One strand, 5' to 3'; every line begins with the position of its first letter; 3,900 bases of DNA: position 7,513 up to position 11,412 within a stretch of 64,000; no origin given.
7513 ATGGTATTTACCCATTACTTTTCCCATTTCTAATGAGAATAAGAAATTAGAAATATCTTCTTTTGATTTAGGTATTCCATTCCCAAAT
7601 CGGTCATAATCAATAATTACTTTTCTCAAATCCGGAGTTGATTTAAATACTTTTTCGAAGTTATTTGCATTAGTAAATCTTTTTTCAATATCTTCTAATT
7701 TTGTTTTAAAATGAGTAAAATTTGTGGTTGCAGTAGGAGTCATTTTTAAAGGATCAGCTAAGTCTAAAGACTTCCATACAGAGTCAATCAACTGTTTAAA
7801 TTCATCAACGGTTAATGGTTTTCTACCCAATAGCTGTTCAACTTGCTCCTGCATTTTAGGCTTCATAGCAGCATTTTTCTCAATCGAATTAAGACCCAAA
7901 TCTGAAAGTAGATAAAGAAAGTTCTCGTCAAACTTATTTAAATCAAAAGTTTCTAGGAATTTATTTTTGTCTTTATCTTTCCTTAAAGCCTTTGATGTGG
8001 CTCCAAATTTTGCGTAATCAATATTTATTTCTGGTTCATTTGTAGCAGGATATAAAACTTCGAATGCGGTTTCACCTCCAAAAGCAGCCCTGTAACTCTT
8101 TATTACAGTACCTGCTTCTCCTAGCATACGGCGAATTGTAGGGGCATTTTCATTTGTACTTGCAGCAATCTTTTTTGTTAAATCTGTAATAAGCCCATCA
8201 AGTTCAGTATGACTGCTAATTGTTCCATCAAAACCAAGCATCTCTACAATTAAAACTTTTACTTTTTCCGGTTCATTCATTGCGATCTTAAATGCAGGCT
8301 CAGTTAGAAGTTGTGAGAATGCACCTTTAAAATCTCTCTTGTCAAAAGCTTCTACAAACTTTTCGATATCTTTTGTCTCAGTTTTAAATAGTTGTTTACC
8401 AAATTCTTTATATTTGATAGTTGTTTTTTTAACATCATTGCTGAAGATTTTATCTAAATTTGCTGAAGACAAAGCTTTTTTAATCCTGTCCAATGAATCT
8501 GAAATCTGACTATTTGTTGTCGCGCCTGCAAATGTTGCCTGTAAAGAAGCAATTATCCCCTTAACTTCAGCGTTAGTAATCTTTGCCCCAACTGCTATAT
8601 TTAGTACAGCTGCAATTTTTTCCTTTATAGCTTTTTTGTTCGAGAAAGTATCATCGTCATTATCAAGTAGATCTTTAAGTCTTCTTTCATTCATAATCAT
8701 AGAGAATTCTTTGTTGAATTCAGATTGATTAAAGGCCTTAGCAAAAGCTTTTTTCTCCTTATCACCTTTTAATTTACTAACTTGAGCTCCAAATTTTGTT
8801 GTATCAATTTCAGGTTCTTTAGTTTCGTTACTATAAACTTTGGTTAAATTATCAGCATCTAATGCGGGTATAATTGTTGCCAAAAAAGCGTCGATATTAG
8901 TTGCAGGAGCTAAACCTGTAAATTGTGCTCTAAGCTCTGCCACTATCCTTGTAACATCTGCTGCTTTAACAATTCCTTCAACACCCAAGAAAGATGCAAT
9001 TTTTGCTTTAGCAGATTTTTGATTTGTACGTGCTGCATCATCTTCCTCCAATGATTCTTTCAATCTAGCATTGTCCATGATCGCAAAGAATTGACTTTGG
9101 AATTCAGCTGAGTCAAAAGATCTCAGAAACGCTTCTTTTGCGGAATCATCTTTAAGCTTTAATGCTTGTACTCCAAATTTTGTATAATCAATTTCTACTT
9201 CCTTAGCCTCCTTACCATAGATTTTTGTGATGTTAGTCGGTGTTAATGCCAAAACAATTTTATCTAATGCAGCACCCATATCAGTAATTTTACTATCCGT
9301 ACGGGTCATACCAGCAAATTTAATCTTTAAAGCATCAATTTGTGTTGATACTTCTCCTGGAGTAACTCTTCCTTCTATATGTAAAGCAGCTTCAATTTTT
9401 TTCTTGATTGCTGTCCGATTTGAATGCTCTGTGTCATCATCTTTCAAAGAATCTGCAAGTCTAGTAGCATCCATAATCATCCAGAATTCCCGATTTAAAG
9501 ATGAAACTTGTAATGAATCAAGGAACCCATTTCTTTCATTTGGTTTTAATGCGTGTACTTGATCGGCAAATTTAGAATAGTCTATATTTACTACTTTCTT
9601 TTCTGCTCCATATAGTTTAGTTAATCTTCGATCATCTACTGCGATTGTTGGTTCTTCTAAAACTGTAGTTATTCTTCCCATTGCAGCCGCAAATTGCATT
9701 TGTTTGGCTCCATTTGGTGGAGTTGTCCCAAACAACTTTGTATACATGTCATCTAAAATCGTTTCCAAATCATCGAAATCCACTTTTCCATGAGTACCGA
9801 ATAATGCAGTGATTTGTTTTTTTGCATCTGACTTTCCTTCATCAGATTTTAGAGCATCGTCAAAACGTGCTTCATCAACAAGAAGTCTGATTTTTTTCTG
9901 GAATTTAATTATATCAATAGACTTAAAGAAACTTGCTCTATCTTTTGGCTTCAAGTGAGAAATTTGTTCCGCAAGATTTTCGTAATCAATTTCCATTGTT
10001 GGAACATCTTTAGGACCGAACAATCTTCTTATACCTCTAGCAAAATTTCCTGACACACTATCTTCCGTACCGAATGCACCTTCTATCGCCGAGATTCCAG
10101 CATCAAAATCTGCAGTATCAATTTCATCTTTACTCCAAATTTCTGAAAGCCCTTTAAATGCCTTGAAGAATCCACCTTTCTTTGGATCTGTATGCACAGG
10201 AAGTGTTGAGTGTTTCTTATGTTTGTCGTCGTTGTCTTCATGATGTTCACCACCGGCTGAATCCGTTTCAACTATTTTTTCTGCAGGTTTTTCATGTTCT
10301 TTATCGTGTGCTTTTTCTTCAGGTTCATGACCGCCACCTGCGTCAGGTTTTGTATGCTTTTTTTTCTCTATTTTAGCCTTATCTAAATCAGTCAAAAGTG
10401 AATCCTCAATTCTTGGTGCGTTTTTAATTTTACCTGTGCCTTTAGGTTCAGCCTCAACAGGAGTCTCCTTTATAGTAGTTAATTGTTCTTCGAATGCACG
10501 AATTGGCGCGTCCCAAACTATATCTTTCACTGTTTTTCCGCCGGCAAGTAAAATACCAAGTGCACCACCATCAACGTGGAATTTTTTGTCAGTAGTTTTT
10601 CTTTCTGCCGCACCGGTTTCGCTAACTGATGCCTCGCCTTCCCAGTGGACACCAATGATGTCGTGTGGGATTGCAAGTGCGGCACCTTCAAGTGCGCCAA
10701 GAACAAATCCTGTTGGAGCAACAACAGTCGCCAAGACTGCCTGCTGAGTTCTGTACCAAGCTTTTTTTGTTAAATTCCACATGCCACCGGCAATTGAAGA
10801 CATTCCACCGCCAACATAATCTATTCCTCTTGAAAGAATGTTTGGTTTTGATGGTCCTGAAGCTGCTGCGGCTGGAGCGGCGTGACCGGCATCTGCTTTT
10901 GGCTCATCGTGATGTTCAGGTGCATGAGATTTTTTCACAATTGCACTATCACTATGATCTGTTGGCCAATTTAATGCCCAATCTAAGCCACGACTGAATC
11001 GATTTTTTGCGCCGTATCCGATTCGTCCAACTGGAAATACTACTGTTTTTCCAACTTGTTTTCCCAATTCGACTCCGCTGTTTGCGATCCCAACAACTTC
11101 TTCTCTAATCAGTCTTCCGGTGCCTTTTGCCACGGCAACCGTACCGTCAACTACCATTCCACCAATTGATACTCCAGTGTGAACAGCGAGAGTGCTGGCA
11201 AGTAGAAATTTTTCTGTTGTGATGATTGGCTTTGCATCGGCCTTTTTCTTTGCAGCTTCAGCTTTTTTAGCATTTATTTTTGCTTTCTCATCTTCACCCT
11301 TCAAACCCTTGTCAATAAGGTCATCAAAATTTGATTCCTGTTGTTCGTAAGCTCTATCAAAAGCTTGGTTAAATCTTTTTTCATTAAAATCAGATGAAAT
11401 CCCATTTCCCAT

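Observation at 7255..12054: Orphan 1,599-aa modular protein heading the ftsW-murG operon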

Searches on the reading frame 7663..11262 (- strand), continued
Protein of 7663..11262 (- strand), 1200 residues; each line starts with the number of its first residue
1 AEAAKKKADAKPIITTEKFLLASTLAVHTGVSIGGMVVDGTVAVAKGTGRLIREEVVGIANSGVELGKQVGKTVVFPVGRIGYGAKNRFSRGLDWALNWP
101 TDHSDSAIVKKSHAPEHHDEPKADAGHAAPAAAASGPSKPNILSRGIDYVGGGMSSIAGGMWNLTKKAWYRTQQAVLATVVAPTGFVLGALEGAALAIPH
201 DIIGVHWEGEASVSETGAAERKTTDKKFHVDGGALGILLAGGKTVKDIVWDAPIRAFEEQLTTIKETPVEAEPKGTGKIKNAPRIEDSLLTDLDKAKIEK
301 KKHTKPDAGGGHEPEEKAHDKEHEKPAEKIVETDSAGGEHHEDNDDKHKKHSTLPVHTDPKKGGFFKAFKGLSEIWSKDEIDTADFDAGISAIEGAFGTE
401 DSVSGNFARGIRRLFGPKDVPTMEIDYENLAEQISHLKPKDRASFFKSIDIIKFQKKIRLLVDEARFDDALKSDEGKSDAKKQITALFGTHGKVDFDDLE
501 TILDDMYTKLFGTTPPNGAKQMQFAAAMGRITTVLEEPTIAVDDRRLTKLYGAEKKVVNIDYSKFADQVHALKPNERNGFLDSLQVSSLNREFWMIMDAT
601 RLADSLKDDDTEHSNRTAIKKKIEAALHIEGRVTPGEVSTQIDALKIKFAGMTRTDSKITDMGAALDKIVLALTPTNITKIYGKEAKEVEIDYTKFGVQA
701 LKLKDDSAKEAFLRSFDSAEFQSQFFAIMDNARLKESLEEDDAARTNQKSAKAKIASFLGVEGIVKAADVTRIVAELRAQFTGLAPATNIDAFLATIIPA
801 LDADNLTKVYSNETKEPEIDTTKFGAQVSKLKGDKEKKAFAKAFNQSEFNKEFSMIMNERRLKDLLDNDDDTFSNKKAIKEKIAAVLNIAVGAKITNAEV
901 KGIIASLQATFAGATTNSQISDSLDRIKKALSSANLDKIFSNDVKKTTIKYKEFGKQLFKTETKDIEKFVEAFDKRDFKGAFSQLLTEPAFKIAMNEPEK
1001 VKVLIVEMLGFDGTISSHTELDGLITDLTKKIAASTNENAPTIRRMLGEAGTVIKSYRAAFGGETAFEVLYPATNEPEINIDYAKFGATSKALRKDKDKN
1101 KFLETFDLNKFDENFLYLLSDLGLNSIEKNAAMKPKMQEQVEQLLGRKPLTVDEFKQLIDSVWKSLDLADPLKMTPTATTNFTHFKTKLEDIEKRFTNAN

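Call 107: list_cluster_members(proteins=[P0012, P0009, P0005, P0006, P0011, P0008, P0013])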
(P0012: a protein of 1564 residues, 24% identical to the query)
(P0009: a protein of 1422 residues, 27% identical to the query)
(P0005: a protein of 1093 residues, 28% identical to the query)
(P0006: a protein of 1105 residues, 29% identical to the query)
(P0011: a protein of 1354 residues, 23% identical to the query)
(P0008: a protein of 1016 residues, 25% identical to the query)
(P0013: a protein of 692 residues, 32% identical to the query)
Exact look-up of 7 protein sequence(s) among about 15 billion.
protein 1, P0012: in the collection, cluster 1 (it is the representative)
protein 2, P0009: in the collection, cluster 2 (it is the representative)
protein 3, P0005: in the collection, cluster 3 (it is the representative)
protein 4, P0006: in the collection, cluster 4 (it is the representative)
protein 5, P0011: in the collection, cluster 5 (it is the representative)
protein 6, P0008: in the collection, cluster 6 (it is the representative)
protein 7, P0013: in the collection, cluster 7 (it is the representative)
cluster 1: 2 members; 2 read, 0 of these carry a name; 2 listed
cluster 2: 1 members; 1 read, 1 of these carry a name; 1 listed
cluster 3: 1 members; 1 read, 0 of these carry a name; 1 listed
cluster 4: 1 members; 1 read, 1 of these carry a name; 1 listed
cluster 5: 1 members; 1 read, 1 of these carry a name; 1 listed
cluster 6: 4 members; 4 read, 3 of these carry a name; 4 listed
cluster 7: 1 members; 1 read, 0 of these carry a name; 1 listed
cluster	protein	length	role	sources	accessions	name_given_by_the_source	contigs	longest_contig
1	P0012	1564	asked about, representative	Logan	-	-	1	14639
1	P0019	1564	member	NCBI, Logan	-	-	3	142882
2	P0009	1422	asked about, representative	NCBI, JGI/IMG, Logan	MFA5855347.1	MAG: hypothetical protein WC846_03655 [Candidatus Gracilibacteria bacterium] | hypothetical protein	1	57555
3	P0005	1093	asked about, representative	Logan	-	-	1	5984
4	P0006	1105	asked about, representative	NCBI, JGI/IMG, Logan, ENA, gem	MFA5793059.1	MAG: hypothetical protein WC897_04305 [Candidatus Gracilibacteria bacterium]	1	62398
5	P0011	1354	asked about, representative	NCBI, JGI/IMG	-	hypothetical protein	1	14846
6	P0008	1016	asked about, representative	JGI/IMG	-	hypothetical protein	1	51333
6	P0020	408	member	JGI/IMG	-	hypothetical protein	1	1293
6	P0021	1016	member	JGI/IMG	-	hypothetical protein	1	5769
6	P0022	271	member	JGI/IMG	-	-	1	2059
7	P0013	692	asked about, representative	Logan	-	-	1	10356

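Call 109: find_encoding_contigs(protein=P0016, flank=10000, max_places=2)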
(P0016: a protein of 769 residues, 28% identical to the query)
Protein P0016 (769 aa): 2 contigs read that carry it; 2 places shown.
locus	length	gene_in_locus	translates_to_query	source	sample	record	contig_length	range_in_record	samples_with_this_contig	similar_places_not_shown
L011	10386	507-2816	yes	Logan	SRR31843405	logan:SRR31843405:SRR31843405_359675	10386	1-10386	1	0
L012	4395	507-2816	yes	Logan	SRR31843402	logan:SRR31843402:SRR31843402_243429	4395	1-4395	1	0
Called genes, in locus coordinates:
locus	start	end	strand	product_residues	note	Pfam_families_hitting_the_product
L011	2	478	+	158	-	?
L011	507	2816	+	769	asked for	-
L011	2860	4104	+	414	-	PF01098:FTSW_RODA_SPOVE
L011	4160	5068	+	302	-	PF03033:Glyco_transf_28, PF04101:Glyco_tran_28_C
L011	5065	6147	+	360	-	PF20706:GT4-conflict (weak), PF00534:Glycos_transf_1, PF13692:Glyco_trans_1_4, PF13524:Glyco_trans_1_2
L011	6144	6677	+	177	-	-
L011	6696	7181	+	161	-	-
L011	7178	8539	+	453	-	PF00919:UPF0004, PF04055:Radical_SAM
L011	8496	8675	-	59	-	-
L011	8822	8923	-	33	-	-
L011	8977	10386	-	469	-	?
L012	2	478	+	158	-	?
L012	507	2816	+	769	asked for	-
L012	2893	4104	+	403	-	PF01098:FTSW_RODA_SPOVE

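Call 110: find_encoding_contigs(protein=P0007, flank=10000, max_places=2)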
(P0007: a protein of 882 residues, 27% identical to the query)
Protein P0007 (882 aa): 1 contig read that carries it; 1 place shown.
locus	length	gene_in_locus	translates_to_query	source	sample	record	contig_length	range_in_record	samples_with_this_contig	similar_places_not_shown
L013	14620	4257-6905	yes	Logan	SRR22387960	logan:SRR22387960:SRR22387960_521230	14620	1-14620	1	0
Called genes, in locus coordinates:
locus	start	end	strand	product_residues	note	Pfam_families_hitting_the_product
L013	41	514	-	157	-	PF01252:Peptidase_A8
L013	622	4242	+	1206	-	-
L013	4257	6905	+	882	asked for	-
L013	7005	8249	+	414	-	PF01098:FTSW_RODA_SPOVE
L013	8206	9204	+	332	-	PF03033:Glyco_transf_28, PF04101:Glyco_tran_28_C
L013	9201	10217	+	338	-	PF00534:Glycos_transf_1, PF13692:Glyco_trans_1_4, PF13524:Glyco_trans_1_2 (weak)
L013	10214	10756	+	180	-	-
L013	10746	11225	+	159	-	PF04011:LemA (weak)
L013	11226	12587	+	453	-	PF00919:UPF0004, PF04055:Radical_SAM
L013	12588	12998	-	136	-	-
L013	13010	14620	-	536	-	?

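Call 111: find_encoding_contigs(protein=P0003, flank=10000, max_places=2)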
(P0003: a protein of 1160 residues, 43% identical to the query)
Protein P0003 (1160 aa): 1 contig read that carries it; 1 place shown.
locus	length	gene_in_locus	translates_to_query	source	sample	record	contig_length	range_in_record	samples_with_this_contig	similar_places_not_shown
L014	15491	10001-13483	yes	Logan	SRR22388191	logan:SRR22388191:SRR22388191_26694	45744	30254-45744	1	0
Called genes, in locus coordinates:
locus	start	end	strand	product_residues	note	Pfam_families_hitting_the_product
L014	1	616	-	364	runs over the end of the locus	PF00106:adh_short (weak), PF01073:3Beta_HSD, PF01370:Epimerase, PF02719:Polysacc_synt_2, PF04321:RmlD_sub_bind (weak), PF07993:NAD_binding_4, PF13460:NAD_binding_10 (weak), PF16363:GDP_Man_Dehyd, +1 more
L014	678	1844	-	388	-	PF13439:Glyco_transf_4, PF13477:Glyco_trans_4_2, PF13579:Glyco_trans_4_4, PF00534:Glycos_transf_1, PF13692:Glyco_trans_1_4, PF20706:GT4-conflict, PF13524:Glyco_trans_1_2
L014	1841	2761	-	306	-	PF02388:FemAB (faint), PF13480:Acetyltransf_6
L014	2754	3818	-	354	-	PF01041:DegT_DnrJ_EryC1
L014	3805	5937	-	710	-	PF13439:Glyco_transf_4, PF13579:Glyco_trans_4_4, PF20706:GT4-conflict, PF00534:Glycos_transf_1, PF13692:Glyco_trans_1_4, PF01522:Polysacc_deac_1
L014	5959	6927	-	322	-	PF07136:DUF1385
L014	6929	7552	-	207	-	PF02578:Cu-oxidase_4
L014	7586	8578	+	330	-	PF04909:Amidohydro_2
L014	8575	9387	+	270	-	PF08501:Shikimate_dh_N, PF01488:Shikimate_DH, PF03807:F420_oxidored (weak)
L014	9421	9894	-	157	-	PF01252:Peptidase_A8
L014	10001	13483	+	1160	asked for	-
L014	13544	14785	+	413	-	PF01098:FTSW_RODA_SPOVE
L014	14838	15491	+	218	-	?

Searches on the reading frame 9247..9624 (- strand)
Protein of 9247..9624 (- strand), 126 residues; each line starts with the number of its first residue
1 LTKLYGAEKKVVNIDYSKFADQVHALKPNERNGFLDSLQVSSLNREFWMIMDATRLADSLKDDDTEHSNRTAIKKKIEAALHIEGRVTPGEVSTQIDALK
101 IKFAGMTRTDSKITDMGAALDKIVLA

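Call 41: find_homologous_proteins(query=A2, max_evalue=0.001)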
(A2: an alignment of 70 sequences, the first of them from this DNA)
Query A2 (70 sequences): 2236 candidates shared short words with the query, none scored E <= 0.001.

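Call 48: predict_structure(alignment_id=A2)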
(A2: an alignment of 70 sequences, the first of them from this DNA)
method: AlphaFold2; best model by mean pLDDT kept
length: 126 residues; sequences in the alignment: 70
mean_pLDDT: 90.7   pTM: 0.79
mean pLDDT of the five models: 90.7, 90.7, 89.8, 89.4, 88.3
residues with pLDDT >= 90: 103; 70-90: 16; 50-70: 7; < 50: 0
segments of 3 or more residues with pLDDT < 50: none
pLDDT, mean of each block of 10 residues (from residue 1): 65 94 95 94 94 93 94 93 93 95 85 93 90
secondary structure, 60 per line:
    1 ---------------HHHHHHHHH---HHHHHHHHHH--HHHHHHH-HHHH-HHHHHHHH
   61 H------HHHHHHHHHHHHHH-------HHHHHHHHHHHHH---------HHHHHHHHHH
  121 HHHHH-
elements in order: H16-24 H28-37 H40-46 H48-51 H53-61 H68-81 H89-101 H111-125
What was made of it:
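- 8467..9633 (-): Repeats 2-4 (aa 808-938, 939-1066, 1067-1196), a lineage-specific internal expansion. The AF2 model of R2 has pLDDT 90.7 and pTM 0.79 and is all-alpha with eight helical elements (call 48).
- Closest known: EzrA. Different: The unit here is a compact ~127-aa domain of about eight short helices, not a three-helix spectrin-type repeat (call 48).
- Closest known: Coiled-coil polar and division scaffolds. Different: The repeats are globular helical domains rather than coiled coils (call 48), and the protein carries a conserved hydrophobic block.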

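Call 50: fold_search(model_id=the predicted structure, library=pdb)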
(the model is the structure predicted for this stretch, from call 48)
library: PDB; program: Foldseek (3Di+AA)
matches with E <= 10: 437; with E <= 0.001: 0
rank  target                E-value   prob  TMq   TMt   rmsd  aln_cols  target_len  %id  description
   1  3bj1_B                8.8e-01  0.20  0.30  0.27  16.3       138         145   18  met-Perch Hemoglobin at pH 5.7 (released 2008-09-02)
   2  7uzy_I                1.2e+00  0.15  0.23  0.25  11.4       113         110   14  Staphylococcus epidermidis RP62A CRISPR effector complex with non-self target RNA 2 (released 2022-07-06)
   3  6iyi_B                1.3e+00  0.16  0.28  0.25  15.0       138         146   17  X-ray sequence and high resolution crystal structure of Starry sturgeon methemoglobin (released 2019-04-10)
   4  3uux_A                1.5e+00  0.12  0.25  0.24  17.2       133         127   12  Crystal structure of yeast Fis1 in complex with Mdv1 fragment containing N-terminal extension and coiled coil domains (released 2012-02-08)
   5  4zva_A                1.5e+00  0.10  0.22  0.19  13.5       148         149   11  Crystal structure of globin domain of the E. coli DosC - form I (ferric) (released 2015-11-11)
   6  2r80_B                1.6e+00  0.14  0.29  0.26  15.8       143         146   15  Pigeon Hemoglobin (OXY form) (released 2008-09-30)
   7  6vk4_C                1.6e+00  0.14  0.28  0.21  13.9       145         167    8  Crystal Structure of Methylosinus trichosporium OB3b Soluble Methane Monooxygenase Hydroxylase and Regulatory Componen (released 2020-08-05)
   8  6ihx_B                1.7e+00  0.13  0.28  0.25  15.9       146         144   16  Crystal Structure Analysis of bovine Hemoglobin modified by SNP (released 2018-12-12)
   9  1hbr_D                1.8e+00  0.14  0.30  0.27  15.7       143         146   12  R-STATE FORM OF CHICKEN HEMOGLOBIN D (released 1999-03-26)
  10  5vmm_A                1.8e+00  0.13  0.26  0.24  12.4       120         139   13  Staphylococcus aureus IsdB bound to human hemoglobin (released 2017-11-15)
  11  3wr1_B                1.8e+00  0.13  0.30  0.26  14.0       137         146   15  Crystal structure of Cormorant (Phalacrocorax carbo) hemoglobin (released 2014-03-05)
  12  1a4f_A                1.8e+00  0.10  0.26  0.23  13.8       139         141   14  BAR-HEADED GOOSE HEMOGLOBIN (OXY FORM) (released 1998-04-29)
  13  7k4m_C                1.9e+00  0.10  0.25  0.24  12.7       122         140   15  Crystal structure of MetAP2 Modified Hemoglobin S (released 2021-10-13)
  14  4mqh_A                2.0e+00  0.08  0.25  0.23  14.0       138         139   14  Structure of Aquomet Hemoglobin Evans alphaV62Mbetawt (released 2013-10-02)
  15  1hbr_B                2.1e+00  0.13  0.30  0.27  15.8       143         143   12  R-STATE FORM OF CHICKEN HEMOGLOBIN D (released 1999-03-26)
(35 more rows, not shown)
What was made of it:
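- On EzrA / spectrin-like repeat division proteins: Foldseek against PDB gave 0 matches at E <= 0.001, and the top hits were globins at TM <= 0.31 (calls 48, 50).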

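Call 54: fold_search(model_id=the predicted structure, library=viral)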
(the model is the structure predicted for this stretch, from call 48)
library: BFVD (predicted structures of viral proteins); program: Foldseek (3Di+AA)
matches with E <= 10: 200; with E <= 0.001: 0
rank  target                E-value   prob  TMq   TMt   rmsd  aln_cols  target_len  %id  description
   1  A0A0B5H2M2            5.7e-01  0.18  0.26  0.18  13.4       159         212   12  Uncharacterized protein [Vibrio phage phi 1]
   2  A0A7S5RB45            9.0e-01  0.23  0.27  0.28  15.4       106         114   17  (no name in the UniProt tables at hand)
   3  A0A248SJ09            1.1e+00  0.20  0.29  0.11  16.9       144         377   16  (no name in the UniProt tables at hand)
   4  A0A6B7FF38            1.3e+00  0.18  0.32  0.14  15.7       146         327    8  P3 protein (Fragment) [Wheat yellow mosaic virus]
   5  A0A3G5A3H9            1.5e+00  0.08  0.21  0.09  16.3       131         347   19  Sel1 repeat family protein [Harvfovirus sp.]
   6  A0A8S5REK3            1.7e+00  0.13  0.25  0.07   9.6       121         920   12  Tail tape measure protein [virus sp. ctqEG8]
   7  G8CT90                1.8e+00  0.12  0.26  0.27  10.2       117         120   16  (no name in the UniProt tables at hand)
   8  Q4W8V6                1.8e+00  0.09  0.23  0.22  14.8       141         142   13  (no name in the UniProt tables at hand)
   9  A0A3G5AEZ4            1.9e+00  0.10  0.24  0.09  12.2       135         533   10  Uncharacterized protein [Hyperionvirus sp.]
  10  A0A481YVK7            1.9e+00  0.08  0.22  0.08  15.4       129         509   16  Chromatin assembly factor complex 1 subunit p60 [Marseillevirus LCMAC103]
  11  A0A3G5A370            2.0e+00  0.12  0.26  0.13  17.1       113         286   15  Tetratricopeptide repeat protein [Harvfovirus sp.]
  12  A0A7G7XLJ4            2.0e+00  0.09  0.27  0.07  17.4       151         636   12  Uncharacterized protein [Aeromonas phage D6]
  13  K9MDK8                2.0e+00  0.06  0.17  0.14  15.4       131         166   11  (no name in the UniProt tables at hand)
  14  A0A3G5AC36            2.1e+00  0.08  0.24  0.17  15.5       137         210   11  BTB domain-containing protein [Hyperionvirus sp.]
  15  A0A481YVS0            2.1e+00  0.06  0.20  0.16  17.6       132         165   13  Uncharacterized protein [Marseillevirus LCMAC103]
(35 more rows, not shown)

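Call 90: search_solved_structures(query=A2, max_evalue=1)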
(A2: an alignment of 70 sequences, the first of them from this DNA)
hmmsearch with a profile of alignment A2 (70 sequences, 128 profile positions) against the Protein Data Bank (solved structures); distinct sequences matched with E-value up to 1: 17.
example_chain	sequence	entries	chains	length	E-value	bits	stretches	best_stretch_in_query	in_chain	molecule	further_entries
24yw_T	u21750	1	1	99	0.016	19.1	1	62-105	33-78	Large ribosomal subunit protein uL23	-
5ft8_A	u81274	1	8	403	0.038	17.9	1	36-92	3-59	Cysteine desulfurase CsdA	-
3uf1_A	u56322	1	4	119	0.051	17.4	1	62-124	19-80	Vimentin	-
4lw2_A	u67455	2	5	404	0.052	17.4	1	37-92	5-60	Cysteine sulfinate desulfinase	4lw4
9e5c_7t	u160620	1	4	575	0.059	17.2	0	10-109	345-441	ODAD1 central coiled coil region domain-containing protein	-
5ft4_A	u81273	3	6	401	0.065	17.1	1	37-92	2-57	CYSTEINE DESULFURASE CSDA | L-CYSTEINE DESULFURASE CSDA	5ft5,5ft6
5whf_A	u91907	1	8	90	0.11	16.4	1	68-124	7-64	Vimentin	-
3swk_A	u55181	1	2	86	0.12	16.3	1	68-124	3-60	Vimentin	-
8crx_s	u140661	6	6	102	0.15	15.9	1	51-108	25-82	50S ribosomal protein L23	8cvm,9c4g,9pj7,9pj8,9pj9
5tp5_A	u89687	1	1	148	0.19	15.6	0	56-106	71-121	Calmodulin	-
5tp6_A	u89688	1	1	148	0.21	15.4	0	48-106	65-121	Calmodulin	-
8bd2_A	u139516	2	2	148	0.3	15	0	48-106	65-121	Calmodulin-3 | Calmodulin-1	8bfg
2lse_A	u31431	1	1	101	0.52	14.2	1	56-120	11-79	Four Helix Bundle Protein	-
6dae_A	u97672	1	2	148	0.7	13.8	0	48-106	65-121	Calmodulin-1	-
9el6_C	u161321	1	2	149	0.71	13.7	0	48-106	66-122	Calmodulin-1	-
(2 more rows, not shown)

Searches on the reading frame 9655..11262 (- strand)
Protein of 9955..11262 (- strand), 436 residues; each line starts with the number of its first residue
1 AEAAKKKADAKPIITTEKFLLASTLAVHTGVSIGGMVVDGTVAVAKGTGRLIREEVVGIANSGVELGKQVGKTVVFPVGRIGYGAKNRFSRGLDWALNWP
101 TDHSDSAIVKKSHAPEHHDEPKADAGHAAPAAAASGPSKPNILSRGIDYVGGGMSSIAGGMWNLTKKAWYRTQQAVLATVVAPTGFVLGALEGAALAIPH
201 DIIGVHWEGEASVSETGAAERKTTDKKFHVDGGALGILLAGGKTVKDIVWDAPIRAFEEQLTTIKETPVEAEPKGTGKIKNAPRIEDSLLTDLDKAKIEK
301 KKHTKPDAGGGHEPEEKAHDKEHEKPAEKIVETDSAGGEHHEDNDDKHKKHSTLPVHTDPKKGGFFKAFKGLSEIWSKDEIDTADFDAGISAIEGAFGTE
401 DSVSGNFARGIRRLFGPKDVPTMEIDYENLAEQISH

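Call 44: find_homologous_proteins(query=window:9955-11262:-, max_evalue=0.001)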
Query window:9955-11262:-: 8000 candidates shared short words with the query, none scored E <= 0.001.
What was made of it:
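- Tried and rejected: Two further word-indexed searches, with the repeat profile A2 and with aa 265-700, returned nothing (calls 41, 44).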

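Call 57: find_related_loci(query=A3, collection=metagenome_contigs, flank=10000)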
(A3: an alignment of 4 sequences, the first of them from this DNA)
Query A3 (531 aa) in metagenome_contigs; peptide patterns used: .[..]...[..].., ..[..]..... (x = any residue, [..] = any of these).
110 stretches matched a pattern, but none encodes a relative of the query by tblastn (E <= 1e-3).
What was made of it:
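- Tried and rejected: The four-sequence alignment against JGI metagenomes (call 57).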
